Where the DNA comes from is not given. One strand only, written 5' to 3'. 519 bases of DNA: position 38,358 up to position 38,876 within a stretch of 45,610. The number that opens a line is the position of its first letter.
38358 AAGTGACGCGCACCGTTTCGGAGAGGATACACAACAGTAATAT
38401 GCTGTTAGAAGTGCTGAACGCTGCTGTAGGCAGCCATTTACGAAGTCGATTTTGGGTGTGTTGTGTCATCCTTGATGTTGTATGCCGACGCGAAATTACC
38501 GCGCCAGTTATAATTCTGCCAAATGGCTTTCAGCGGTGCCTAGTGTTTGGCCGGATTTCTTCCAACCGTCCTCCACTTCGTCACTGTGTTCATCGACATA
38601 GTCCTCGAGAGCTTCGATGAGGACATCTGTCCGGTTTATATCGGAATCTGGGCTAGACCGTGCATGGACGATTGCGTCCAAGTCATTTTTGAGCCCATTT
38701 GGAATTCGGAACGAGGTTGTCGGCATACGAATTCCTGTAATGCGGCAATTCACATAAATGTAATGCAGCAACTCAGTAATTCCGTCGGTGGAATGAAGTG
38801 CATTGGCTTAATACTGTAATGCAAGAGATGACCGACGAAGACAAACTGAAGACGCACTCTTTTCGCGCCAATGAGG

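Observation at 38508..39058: Divergent pair of RHH genes flanking three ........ boxes: candidate lysis/lysogeny-type switch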

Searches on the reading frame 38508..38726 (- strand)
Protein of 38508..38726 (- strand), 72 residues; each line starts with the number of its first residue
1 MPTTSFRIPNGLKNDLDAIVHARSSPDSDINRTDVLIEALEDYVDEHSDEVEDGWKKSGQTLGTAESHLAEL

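Call 7: search_protein_families(library=pfam, proteins=[window:38508-38726:-], max_evalue=1)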
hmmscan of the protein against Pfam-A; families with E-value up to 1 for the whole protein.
window:38508-38726:- (72 aa): 0 families

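Call 12: find_homologous_proteins(query=window:38508-38726:-, max_evalue=0.001)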
Query window:38508-38726:- (72 aa): 3 proteins with E <= 0.001 among 3 candidates.
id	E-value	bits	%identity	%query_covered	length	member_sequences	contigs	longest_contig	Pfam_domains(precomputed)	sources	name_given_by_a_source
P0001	2.8e-40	152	100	100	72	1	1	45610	-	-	-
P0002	4.2e-29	117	78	96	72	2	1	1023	-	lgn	-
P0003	1.3e-23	100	68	96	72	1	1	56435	-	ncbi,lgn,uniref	ncbi:hypothetical protein [Natrinema pallidum]|uniref:hypothetical protein n=1 Tax=Natrinema pallidu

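Call 14: find_encoding_contigs(protein=P0003, flank=10000)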
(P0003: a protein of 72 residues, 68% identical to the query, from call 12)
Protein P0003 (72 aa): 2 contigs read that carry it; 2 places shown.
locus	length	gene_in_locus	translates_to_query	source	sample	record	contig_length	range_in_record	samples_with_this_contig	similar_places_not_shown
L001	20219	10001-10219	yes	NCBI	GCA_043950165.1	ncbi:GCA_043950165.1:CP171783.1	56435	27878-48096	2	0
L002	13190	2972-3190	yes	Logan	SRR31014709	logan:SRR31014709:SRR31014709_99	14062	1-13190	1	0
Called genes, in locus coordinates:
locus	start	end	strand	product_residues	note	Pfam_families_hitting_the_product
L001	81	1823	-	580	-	PF01935:DUF87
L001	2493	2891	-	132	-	-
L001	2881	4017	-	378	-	PF01368:DHH (weak)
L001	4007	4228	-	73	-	-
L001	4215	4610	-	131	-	PF12802:MarR_2 (faint)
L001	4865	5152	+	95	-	-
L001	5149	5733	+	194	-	-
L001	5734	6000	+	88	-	-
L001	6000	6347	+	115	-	-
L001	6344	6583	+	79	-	-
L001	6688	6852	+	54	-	-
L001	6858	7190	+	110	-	PF05016:ParE_toxin (weak)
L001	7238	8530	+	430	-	PF09376:NurA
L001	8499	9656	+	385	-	PF13191:AAA_16, PF13401:AAA_22, PF22703:Cdc6_lid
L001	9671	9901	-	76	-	-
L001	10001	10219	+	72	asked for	-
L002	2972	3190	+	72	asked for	-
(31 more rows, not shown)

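Call 15: find_encoding_contigs(protein=P0002, flank=5000)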
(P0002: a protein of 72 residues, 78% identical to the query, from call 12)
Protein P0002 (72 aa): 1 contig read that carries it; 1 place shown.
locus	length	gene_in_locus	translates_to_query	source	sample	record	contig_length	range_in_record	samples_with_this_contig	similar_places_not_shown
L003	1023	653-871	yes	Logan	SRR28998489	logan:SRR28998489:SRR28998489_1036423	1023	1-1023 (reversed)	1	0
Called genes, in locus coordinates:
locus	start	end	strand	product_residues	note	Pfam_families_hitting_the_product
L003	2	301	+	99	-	?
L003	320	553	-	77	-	-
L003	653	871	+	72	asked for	-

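Call 23: search_solved_structures(query=A2, max_evalue=10, show_alignments=3)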
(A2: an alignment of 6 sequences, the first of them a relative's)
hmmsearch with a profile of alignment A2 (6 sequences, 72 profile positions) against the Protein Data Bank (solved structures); distinct sequences matched with E-value up to 10: 8.
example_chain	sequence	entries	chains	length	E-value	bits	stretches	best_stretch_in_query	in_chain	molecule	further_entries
5ytp_A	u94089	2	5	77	0.2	14.7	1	11-49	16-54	TTHA0139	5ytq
4ayc_A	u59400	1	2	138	0.43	13.7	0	33-53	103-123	E3 UBIQUITIN-PROTEIN LIGASE RNF8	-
4orh_C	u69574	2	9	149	0.66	13.1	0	33-53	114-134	E3 ubiquitin-protein ligase RNF8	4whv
4akl_A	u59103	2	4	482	1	12.4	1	37-56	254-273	NUCLEOCAPSID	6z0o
4aqf_A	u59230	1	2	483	1.1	12.3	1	37-58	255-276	NUCLEOPROTEIN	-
4aqf_C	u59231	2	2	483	1.2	12.2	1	37-58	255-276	NUCLEOPROTEIN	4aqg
5aiw_A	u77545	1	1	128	1.3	12.1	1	20-68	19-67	TRAH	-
2lse_A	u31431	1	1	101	9.4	9.4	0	36-58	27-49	Four Helix Bundle Protein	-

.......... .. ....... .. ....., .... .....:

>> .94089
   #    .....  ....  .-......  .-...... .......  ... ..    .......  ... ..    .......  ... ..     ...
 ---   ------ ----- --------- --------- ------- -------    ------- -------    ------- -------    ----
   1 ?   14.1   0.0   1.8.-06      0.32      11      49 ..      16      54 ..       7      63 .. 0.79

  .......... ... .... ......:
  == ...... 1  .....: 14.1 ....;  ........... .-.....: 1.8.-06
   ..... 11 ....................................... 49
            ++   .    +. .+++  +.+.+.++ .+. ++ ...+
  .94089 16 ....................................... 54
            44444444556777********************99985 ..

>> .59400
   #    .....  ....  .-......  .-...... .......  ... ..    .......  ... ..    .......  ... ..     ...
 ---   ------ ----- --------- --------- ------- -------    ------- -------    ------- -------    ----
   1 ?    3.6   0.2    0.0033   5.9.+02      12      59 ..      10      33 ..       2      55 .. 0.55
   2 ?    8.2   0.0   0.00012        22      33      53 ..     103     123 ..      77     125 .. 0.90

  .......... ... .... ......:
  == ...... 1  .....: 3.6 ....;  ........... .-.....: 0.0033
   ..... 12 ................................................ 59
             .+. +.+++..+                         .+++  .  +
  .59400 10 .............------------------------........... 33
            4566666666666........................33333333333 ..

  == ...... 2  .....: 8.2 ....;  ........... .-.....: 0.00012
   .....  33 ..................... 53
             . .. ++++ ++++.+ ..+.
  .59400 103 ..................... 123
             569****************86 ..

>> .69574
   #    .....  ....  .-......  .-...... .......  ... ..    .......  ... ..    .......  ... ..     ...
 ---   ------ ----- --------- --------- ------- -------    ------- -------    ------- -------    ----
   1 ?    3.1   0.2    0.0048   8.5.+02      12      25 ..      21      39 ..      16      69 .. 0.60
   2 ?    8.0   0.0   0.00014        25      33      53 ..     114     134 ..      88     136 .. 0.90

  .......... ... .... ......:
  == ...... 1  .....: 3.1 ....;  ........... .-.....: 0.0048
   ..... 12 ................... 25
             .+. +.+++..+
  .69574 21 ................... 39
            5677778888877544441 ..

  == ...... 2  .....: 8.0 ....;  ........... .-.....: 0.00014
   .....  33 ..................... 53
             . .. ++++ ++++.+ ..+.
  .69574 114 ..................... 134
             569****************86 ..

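Call 24: search_protein_families(library=phrogs, proteins=[window:38508-38726:-], max_evalue=10)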
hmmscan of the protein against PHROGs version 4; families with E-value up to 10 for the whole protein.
window:38508-38726:- (72 aa): 5 families
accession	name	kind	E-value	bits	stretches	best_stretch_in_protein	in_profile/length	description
phrog_6506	-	transcription regulation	0.026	15.6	1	1-44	9-47/59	Arc-like repressor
phrog_7325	-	transcription regulation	0.032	15.3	1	1-47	56-97/151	CopG-like transcriptional repressor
phrog_22338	-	unknown function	0.068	14.2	1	2-49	56-98/207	-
phrog_876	-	transcription regulation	0.18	12.3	1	4-51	70-112/239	transcriptional repressor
phrog_13740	-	unknown function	0.25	12.6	1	10-48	20-58/68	-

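Call 33: predict_structure(alignment_id=A3)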
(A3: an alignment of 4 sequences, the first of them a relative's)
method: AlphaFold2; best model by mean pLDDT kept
length: 72 residues; sequences in the alignment: 4
mean_pLDDT: 62.6   pTM: 0.34
mean pLDDT of the five models: 62.6, 61.8, 59.6, 59.4, 57.3
residues with pLDDT >= 90: 0; 70-90: 23; 50-70: 33; < 50: 16
segments of 3 or more residues with pLDDT < 50: 1-5, 63-72
pLDDT, mean of each block of 10 residues (from residue 1): 54 71 60 72 75 63 46 42
secondary structure, 60 per line:
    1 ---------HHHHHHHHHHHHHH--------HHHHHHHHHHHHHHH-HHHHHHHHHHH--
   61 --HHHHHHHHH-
elements in order: H10-23 H32-46 H48-58 H63-71

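Call 34: search_protein_representatives(alignment_id=A3)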
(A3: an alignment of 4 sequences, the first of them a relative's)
Query: 4 sequences, 72 profile positions. Proteins with E-value up to 0.001 (for the whole library): 25; up to 1e-10: 3; up to 1e-30: 1. The best 25 are listed.
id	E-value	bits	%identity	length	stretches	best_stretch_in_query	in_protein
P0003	8.6e-38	144.1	-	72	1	1-72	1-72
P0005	2.6e-13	65.6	-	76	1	2-55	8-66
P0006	6.6e-11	58.0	-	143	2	16-53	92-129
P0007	5.6e-08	48.6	-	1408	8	4-23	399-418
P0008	6.6e-08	48.4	-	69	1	4-56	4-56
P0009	6.9e-08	48.3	-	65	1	5-53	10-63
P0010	2.3e-07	46.6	-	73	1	1-60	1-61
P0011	4.2e-07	45.8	-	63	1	4-59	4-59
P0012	7.7e-07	44.9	-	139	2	7-53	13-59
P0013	1.1e-06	44.5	-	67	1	1-54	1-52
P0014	3.6e-06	42.8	-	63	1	1-48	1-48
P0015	4.3e-06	42.5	-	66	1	2-52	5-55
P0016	4.5e-06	42.5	-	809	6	39-66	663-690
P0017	8.0e-06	41.7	-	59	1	1-50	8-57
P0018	2.2e-05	40.3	-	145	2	11-53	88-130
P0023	8.0e-05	38.5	-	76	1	5-52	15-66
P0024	2.8e-04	36.7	-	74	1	1-62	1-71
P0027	8.7e-04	35.1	-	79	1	4-56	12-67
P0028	9.0e-04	35.1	-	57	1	6-49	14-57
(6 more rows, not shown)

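Call 37: search_protein_families(library=pfam, alignment_id=A6, max_evalue=0.01)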
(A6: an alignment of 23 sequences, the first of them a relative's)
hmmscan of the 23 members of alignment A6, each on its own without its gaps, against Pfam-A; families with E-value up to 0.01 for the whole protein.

A. member 1, P0001 (72 aa): 0 families

B. families by the number of members that match (of 23 scanned): 3 families
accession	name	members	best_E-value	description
PF01402.27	RHH_1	9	3.7e-09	Ribbon-helix-helix protein, copG family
PF12651.13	RHH_3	3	0.00039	Ribbon-helix-helix domain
PF12085.13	DUF3562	1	0.0024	Protein of unknown function (DUF3562)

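Call 38: search_solved_structures(query=A6, max_evalue=1, show_alignments=4)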
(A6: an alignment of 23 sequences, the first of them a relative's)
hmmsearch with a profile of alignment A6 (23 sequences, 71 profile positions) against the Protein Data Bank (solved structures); distinct sequences matched with E-value up to 1: 18.
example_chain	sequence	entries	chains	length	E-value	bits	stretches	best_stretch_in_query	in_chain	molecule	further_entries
5ytp_A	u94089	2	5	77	7.8e-07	32.1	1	1-58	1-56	TTHA0139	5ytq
2bj1_A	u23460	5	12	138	0.00018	24.5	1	7-58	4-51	NICKEL RESPONSIVE REGULATOR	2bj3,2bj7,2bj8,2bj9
7by2_A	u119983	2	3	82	0.00048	23.1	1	1-54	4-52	CopG family transcriptional regulator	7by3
2k9i_A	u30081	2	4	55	0.00062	22.8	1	10-54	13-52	Uncharacterized protein ORF56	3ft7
9kkd_A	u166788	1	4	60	0.0011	21.9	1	6-57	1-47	Ribbon-helix-helix protein, CopG family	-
6xrw_B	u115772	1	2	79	0.0039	20.2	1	8-27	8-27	Ribbon-helix-helix protein, CopG family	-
2k5j_A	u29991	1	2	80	0.056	16.5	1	8-49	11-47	uncharacterized protein yiiF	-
6iya_A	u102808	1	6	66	0.07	16.2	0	7-51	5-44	Transcriptional regulator CopG family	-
4me7_E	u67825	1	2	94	0.11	15.5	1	1-51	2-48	Antitoxin EndoAI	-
9h5f_A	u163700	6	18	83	0.12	15.5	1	15-64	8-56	Isoform M1 of Microphthalmia-associated transcription factor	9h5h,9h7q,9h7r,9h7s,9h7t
7eod_A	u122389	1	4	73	0.14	15.3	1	15-64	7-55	Isoform M1 of Microphthalmia-associated transcription factor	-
4ath_A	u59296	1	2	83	0.24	14.5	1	15-60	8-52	MICROPHTHALMIA-ASSOCIATED TRANSCRIPTION FACTOR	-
7etr_A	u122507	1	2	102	0.31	14.1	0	7-51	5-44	Transcriptional regulator CopG family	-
7d8r_A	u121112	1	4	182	0.6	13.2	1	15-64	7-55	Microphthalmia-associated transcription factor,Methionyl-tRNA synthetase beta subunit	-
2wvc_A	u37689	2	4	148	0.65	13.1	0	3-49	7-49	PUTATIVE NICKEL-RESPONSIVE REGULATOR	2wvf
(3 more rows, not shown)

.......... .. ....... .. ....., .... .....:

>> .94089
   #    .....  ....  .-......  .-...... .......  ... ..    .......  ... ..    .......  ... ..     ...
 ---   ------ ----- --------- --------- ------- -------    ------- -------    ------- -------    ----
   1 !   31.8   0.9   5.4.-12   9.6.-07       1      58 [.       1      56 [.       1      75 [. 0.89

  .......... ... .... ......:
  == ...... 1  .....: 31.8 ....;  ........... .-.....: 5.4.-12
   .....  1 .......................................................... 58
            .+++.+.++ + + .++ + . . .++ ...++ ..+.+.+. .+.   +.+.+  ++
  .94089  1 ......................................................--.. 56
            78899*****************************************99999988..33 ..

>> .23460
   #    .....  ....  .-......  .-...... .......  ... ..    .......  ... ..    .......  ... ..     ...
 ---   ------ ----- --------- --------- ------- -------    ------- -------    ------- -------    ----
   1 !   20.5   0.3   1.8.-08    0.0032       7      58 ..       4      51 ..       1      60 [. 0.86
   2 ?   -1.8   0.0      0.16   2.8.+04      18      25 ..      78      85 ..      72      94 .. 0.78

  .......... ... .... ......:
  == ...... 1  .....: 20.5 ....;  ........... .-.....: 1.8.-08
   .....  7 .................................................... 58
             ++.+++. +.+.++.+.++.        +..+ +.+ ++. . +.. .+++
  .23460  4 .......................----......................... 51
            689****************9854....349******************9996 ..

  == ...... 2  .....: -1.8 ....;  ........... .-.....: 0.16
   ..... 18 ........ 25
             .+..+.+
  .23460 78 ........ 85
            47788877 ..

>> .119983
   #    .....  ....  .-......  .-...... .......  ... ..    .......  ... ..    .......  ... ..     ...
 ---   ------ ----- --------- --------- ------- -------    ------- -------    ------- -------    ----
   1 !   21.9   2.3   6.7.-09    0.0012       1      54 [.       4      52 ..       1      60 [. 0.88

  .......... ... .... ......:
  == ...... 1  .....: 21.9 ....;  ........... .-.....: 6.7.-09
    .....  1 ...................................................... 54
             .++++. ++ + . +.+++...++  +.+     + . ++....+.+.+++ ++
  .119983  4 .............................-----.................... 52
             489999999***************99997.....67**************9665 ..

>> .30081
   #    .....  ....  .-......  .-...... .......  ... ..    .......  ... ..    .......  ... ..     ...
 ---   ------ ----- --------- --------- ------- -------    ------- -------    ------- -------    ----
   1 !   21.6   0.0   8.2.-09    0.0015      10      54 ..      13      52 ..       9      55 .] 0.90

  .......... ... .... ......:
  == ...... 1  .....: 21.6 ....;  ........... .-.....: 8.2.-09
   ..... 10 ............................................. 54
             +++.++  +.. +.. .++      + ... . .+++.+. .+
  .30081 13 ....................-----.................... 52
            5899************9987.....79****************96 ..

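Call 46: find_homologous_proteins(query=A6, max_evalue=0.001)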
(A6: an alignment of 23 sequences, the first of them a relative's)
Query A6 (23 sequences) (72 aa, profile of the alignment): 15 proteins with E <= 0.001 among 1350 candidates.
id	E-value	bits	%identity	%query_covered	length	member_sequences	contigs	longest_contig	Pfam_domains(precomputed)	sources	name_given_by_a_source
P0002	2.4e-23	99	78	96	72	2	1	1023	-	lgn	-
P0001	2.4e-22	96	100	100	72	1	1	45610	-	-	-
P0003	3.9e-22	96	68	96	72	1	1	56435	-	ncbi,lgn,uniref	ncbi:hypothetical protein [Natrinema pallidum]|uniref:hypothetical protein n=1 Tax=Natrinema pallidu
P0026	4.5e-16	76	35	67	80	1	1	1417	PF01402.28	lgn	-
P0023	1.3e-15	75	-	-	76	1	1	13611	-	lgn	-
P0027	3.2e-14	70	29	58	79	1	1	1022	-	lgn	-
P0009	1.4e-13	68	28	53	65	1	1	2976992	-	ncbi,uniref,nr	ncbi:hypothetical protein [Natrononativus amylolyticus]|uniref:hypothetical protein n=1 Tax=Natronon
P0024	3.9e-13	67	26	89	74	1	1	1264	-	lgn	-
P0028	9.1e-13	66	30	60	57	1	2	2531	-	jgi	jgi:predicted DNA-binding protein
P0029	1.2e-4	40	-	-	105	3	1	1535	-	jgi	jgi:antitoxin component HigA of HigAB toxin-antitoxin module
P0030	1.3e-4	39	-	-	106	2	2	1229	-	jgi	jgi:antitoxin component HigA of HigAB toxin-antitoxin module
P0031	1.6e-4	39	-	-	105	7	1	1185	-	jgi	jgi:antitoxin component HigA of HigAB toxin-antitoxin module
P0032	3.7e-4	38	-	-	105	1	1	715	-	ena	-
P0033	4.5e-4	38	-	-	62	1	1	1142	-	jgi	jgi:metal-responsive CopG/Arc/MetJ family transcriptional regulator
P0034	8.1e-4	37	-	-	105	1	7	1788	-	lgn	-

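Call 47: predict_structure(alignment_id=A6)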
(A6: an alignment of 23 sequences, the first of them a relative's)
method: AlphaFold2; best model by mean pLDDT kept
length: 72 residues; sequences in the alignment: 23
mean_pLDDT: 83.5   pTM: 0.57
mean pLDDT of the five models: 83.5, 79.4, 79.0, 78.6, 76.5
residues with pLDDT >= 90: 37; 70-90: 21; 50-70: 12; < 50: 2
segments of 3 or more residues with pLDDT < 50: none
pLDDT, mean of each block of 10 residues (from residue 1): 90 95 91 93 92 75 55 49
secondary structure, 60 per line:
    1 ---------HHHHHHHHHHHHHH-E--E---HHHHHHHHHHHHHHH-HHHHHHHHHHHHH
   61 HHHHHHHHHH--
elements in order: H10-23 H32-46 H48-70

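Call 49: find_encoding_contigs(protein=P0023, flank=6000, max_places=3)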
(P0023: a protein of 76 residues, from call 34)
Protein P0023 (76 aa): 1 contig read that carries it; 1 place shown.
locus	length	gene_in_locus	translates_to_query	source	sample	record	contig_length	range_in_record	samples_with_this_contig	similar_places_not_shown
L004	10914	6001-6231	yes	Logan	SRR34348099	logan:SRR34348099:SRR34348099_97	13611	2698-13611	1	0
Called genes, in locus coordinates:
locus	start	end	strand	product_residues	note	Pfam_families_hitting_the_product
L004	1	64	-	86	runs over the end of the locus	-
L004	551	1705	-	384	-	PF02899:Phage_int_SAM_1 (weak), PF00589:Phage_integrase (faint)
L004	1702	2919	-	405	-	PF26271:DUF8073_M (weak)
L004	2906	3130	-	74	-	-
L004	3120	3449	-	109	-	-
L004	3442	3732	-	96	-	-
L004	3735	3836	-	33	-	-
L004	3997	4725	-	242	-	-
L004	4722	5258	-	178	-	PF24623:Phage_zn_bind_8 (weak)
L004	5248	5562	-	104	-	-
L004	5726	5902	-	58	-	-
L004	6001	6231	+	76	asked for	-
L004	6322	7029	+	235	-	-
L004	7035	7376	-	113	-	-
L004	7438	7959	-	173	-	-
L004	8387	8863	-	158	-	-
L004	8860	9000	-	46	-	-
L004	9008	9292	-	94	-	PF01638:HxlR, PF01047:MarR (weak), PF13601:HTH_34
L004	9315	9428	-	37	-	-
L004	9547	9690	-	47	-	-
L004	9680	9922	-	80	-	-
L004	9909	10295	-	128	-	-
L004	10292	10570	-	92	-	-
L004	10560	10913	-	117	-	?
